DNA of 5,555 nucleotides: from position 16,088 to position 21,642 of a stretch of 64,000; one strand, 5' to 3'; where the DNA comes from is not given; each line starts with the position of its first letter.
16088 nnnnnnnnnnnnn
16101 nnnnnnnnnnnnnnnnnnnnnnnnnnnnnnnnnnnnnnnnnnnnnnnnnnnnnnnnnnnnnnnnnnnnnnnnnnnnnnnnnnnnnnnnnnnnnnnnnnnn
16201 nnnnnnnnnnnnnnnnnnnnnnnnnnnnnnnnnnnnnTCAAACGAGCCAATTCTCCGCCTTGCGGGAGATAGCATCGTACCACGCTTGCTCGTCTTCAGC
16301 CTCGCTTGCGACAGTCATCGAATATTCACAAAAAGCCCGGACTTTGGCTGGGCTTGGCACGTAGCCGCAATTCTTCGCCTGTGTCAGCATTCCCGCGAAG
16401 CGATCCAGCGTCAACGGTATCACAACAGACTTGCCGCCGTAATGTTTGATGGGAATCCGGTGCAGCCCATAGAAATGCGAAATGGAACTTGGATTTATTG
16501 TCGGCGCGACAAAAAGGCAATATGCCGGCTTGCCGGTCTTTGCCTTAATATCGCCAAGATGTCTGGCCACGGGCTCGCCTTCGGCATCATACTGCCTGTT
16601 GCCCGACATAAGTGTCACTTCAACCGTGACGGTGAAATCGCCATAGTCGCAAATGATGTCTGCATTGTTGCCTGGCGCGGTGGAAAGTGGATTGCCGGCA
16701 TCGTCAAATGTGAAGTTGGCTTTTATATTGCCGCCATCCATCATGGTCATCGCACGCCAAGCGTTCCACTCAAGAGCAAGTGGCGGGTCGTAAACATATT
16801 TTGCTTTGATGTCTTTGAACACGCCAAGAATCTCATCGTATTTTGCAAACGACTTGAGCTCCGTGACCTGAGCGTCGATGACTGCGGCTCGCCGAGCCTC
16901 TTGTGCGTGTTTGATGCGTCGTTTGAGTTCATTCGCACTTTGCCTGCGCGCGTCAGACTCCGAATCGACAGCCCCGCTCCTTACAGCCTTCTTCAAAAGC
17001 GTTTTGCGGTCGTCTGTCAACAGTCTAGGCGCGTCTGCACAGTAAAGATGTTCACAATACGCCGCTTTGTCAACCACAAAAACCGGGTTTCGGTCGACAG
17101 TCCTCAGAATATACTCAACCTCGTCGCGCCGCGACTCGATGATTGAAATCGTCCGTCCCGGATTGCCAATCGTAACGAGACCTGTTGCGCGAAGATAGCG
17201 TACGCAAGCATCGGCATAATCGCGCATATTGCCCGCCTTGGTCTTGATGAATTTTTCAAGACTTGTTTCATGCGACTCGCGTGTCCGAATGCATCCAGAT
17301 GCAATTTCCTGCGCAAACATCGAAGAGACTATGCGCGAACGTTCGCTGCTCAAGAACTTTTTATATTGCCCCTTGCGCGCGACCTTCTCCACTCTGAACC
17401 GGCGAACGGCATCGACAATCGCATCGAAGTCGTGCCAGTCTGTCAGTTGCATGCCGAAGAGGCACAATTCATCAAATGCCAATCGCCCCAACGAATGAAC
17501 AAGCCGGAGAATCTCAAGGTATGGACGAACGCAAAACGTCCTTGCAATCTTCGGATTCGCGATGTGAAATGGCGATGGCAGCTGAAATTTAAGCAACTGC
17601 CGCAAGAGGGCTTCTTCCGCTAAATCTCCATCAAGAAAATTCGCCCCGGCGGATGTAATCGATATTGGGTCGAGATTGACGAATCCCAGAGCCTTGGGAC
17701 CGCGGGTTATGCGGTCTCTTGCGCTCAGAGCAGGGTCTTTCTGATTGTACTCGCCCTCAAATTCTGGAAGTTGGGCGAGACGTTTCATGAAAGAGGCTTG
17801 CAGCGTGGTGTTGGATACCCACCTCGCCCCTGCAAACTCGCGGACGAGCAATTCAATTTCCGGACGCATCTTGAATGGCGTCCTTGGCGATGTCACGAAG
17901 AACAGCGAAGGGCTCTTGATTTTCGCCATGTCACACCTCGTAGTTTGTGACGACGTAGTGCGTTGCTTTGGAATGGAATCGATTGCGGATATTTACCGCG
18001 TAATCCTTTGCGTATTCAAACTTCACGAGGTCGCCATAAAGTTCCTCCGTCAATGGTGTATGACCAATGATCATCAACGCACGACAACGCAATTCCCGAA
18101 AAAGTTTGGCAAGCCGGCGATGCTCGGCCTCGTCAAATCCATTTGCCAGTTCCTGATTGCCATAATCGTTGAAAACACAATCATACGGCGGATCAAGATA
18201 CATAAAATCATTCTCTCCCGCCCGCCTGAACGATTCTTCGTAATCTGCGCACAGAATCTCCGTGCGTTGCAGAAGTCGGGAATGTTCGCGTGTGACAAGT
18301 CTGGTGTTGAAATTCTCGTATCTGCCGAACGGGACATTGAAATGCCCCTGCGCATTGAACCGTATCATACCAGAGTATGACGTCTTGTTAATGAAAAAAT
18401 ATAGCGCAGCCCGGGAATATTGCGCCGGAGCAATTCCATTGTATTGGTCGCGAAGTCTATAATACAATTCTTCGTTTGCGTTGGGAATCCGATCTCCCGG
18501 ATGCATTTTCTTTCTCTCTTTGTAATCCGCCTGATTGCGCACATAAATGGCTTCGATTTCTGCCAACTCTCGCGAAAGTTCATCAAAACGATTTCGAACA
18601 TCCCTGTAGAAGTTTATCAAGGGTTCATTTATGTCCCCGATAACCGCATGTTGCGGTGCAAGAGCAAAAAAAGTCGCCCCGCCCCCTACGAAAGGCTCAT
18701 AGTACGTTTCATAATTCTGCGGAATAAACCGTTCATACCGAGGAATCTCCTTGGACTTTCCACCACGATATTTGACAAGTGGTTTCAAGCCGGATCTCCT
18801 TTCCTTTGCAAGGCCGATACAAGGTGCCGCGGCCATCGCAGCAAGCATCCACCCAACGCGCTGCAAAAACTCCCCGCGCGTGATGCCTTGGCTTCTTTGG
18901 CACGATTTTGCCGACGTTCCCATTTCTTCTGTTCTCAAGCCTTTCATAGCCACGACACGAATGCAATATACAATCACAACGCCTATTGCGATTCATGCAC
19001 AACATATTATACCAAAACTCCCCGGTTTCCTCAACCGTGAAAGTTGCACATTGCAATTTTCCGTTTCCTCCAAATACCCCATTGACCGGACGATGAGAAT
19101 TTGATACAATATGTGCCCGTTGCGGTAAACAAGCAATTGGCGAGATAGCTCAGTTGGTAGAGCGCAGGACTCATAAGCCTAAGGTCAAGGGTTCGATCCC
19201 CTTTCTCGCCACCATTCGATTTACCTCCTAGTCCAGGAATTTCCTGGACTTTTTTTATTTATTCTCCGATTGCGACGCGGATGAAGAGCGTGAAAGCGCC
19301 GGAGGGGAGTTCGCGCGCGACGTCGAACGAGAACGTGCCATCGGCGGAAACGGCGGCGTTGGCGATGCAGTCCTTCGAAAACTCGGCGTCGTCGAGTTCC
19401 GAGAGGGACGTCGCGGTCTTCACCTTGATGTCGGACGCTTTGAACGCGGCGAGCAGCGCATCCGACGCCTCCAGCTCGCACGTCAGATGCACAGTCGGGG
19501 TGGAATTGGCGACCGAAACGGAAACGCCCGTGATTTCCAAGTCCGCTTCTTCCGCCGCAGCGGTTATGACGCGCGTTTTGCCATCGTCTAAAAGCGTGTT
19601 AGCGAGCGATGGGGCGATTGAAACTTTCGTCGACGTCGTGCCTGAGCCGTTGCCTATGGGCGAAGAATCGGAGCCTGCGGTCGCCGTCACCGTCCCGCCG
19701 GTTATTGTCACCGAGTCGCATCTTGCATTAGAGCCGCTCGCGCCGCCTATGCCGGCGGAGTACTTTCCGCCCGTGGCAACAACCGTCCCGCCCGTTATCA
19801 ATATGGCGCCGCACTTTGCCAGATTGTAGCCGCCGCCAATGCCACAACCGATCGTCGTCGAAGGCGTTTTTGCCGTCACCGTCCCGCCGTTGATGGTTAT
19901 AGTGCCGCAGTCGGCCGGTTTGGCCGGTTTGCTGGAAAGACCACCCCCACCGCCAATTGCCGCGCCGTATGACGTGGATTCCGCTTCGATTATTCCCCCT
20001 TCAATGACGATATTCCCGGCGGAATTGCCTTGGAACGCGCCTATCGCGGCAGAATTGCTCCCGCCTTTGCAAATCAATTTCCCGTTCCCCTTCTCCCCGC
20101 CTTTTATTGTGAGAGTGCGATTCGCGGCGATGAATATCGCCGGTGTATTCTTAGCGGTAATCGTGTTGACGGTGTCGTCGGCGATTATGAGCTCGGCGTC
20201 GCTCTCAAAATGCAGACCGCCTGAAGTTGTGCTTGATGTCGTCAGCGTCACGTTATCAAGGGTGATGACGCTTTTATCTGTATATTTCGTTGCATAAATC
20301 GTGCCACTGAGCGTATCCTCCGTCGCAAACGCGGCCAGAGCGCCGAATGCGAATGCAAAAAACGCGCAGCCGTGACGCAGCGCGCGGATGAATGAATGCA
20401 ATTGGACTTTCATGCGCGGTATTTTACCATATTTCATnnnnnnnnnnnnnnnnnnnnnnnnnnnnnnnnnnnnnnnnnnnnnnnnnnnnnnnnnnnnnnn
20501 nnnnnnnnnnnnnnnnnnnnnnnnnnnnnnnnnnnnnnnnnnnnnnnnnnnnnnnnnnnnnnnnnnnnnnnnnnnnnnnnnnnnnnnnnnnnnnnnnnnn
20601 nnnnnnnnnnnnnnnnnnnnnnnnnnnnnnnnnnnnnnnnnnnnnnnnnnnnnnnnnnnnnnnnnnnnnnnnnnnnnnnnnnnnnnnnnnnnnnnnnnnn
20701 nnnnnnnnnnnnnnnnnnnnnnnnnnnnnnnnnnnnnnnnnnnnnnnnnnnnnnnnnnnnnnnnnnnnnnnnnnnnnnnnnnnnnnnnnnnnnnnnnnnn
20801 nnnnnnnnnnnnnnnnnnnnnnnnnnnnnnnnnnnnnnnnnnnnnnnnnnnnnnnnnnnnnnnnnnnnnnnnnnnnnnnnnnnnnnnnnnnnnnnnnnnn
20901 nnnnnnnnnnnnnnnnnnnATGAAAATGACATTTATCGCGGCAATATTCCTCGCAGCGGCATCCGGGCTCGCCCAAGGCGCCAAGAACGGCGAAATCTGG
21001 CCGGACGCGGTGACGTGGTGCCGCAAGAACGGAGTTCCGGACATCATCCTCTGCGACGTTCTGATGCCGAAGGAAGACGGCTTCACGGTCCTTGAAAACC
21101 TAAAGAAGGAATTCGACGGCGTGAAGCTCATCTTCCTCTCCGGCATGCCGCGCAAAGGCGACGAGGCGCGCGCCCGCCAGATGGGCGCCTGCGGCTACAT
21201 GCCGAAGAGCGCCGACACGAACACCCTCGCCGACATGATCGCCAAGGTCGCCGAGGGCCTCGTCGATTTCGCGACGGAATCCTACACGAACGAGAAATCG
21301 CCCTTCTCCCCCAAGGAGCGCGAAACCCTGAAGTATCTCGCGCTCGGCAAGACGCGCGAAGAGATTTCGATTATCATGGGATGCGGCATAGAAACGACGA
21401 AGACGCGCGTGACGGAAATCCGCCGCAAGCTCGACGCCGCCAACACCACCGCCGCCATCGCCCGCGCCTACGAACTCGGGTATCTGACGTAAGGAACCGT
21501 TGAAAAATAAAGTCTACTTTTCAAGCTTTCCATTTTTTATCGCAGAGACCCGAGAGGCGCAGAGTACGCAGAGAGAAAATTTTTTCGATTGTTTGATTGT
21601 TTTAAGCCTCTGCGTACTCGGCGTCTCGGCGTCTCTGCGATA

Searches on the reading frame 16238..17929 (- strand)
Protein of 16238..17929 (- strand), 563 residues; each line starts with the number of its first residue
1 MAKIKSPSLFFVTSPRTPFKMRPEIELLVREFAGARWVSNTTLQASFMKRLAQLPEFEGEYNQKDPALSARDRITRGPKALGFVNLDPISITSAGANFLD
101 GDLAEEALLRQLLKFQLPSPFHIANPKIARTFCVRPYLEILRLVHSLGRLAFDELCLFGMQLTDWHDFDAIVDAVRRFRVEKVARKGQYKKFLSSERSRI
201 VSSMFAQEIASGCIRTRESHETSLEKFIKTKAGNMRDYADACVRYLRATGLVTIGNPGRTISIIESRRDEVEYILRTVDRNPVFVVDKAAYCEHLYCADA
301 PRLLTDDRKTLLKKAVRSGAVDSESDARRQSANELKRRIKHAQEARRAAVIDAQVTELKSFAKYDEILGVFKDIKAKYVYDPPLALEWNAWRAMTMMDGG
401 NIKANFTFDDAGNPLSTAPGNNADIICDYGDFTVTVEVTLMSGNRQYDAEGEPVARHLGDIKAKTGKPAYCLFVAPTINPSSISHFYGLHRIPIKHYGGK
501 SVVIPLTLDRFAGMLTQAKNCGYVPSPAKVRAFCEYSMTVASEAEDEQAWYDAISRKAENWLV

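Call 40: search_protein_families(library=pfam, proteins=[window:16238-17929:-], max_evalue=0.001)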
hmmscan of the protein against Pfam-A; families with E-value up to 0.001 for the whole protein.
window:16238-17929:- (563 aa): 1 family
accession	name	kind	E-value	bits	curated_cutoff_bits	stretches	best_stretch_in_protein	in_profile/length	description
PF09491.16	RE_AlwI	-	6e-53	180.8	23.1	1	85-511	11-438/441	AlwI restriction endonuclease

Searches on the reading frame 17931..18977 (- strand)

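Call 40: search_protein_families(library=pfam, proteins=[window:17931-18977:-], max_evalue=0.001)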
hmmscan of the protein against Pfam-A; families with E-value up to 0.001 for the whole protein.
window:17931-18977:- (348 aa): 1 family
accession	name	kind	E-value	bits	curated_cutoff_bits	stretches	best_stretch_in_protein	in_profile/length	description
PF02086.21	MethyltransfD12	-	2.1e-41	142.8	22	1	70-316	1-241/253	D12 class N6 adenine-specific DNA methyltransferase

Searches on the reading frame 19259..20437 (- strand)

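Call 15: search_protein_families(library=pfam, proteins=[window:19259-20413:-])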
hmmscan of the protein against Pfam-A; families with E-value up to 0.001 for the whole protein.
window:19259-20413:- (384 aa): 1 family
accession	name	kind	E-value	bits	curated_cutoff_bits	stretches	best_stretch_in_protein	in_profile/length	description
PF18889.6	Beta_helix_3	-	2.4e-08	34.5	27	1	172-196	1-20/20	Beta helix repeat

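Call 101: search_protein_families(library=ncbifam, proteins=[window:19259-20437:-], max_evalue=0.001)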
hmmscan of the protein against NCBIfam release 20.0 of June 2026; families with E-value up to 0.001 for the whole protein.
window:19259-20437:- (392 aa): 0 families

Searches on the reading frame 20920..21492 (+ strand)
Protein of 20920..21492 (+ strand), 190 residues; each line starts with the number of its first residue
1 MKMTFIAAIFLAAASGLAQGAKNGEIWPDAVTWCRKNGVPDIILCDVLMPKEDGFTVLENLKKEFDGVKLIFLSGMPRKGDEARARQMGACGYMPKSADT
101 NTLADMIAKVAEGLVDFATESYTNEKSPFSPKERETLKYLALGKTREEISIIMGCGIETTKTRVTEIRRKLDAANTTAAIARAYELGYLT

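Call 12: find_encoding_contigs(protein=window:20920-21492:+, flank=10000, max_places=6)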
Protein window:20920-21492:+ (190 aa): 3 contigs read that carry it; 2 places shown.
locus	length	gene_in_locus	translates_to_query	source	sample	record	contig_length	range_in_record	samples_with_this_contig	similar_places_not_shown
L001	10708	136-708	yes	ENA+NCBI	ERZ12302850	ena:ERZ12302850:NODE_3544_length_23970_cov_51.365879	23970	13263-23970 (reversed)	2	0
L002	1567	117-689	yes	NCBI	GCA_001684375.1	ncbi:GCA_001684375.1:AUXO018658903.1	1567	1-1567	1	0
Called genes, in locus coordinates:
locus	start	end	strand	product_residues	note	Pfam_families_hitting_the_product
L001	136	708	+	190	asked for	PF00072:Response_reg, PF00196:GerE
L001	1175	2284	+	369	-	PF03446:NAD_binding_2 (faint), PF07991:KARI_N, PF01450:KARI_C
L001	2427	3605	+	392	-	-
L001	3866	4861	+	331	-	PF02661:Fic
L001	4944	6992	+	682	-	PF00999:Na_H_Exchanger, PF02080:TrkA_C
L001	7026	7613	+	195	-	-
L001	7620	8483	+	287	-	PF00892:EamA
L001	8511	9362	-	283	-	PF13646:HEAT_2 (faint)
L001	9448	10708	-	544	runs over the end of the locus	PF00118:Cpn60_TCP1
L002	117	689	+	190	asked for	PF00072:Response_reg, PF00196:GerE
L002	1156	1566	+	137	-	?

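Call 15: search_protein_families(library=pfam, proteins=[window:20920-21492:+])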
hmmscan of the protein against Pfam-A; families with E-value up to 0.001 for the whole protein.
window:20920-21492:+ (190 aa): 2 families
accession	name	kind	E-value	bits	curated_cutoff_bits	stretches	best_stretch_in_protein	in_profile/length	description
PF00072.30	Response_reg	-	1.2e-12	48.4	30.2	1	29-107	33-110/111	Response regulator receiver domain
PF00196.25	GerE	-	1.9e-08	34.2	23.5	1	128-181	2-55/57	Bacterial regulatory proteins, luxR family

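Call 35: find_homologous_proteins(query=window:20920-21492:+, max_evalue=1e-30)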
Query window:20920-21492:+ (190 aa): 16 proteins with E <= 1e-30 among 289 candidates.
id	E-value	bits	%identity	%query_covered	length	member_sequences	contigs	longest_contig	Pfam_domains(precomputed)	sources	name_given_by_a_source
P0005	8.3e-96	337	95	85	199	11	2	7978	PF00196.26,PF00072.31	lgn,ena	-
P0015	3.8e-54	201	58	85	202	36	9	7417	PF00196.26,PF00072.31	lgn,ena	-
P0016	4.8e-54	200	65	85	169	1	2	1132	PF00196.26,PF00072.31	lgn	-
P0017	7.1e-54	200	58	89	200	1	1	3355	PF00196.26,PF00072.31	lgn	-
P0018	1.2e-53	199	57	83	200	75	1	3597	PF00196.26,PF00072.31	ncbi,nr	ncbi:MAG: response regulator transcription factor [Kiritimatiellae bacterium]|nr:response regulator 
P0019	2.4e-53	198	57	89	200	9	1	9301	PF00196.26,PF00072.31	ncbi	-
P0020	1.7e-51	192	55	85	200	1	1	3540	PF00196.26,PF00072.31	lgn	-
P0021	3.2e-51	191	55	85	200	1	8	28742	PF00196.26,PF00072.31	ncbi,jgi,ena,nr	ncbi:MAG: response regulator transcription factor [Lentisphaerae bacterium]|nr:response regulator tr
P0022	3.2e-51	191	55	85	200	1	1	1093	PF00196.26,PF00072.31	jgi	-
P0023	8.9e-51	190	55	83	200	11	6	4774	PF00196.26,PF00072.31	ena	-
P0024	1.3e-50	189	55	85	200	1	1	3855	PF00196.26,PF00072.31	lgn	-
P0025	3.6e-50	188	55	83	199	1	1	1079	PF00196.26,PF00072.31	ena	-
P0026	3.5e-47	178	53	84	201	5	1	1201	PF00196.26,PF00072.31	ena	-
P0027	1.3e-44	170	57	74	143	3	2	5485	PF00196.26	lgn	-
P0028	6.2e-43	164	57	74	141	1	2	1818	PF00196.26,PF08281.19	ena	-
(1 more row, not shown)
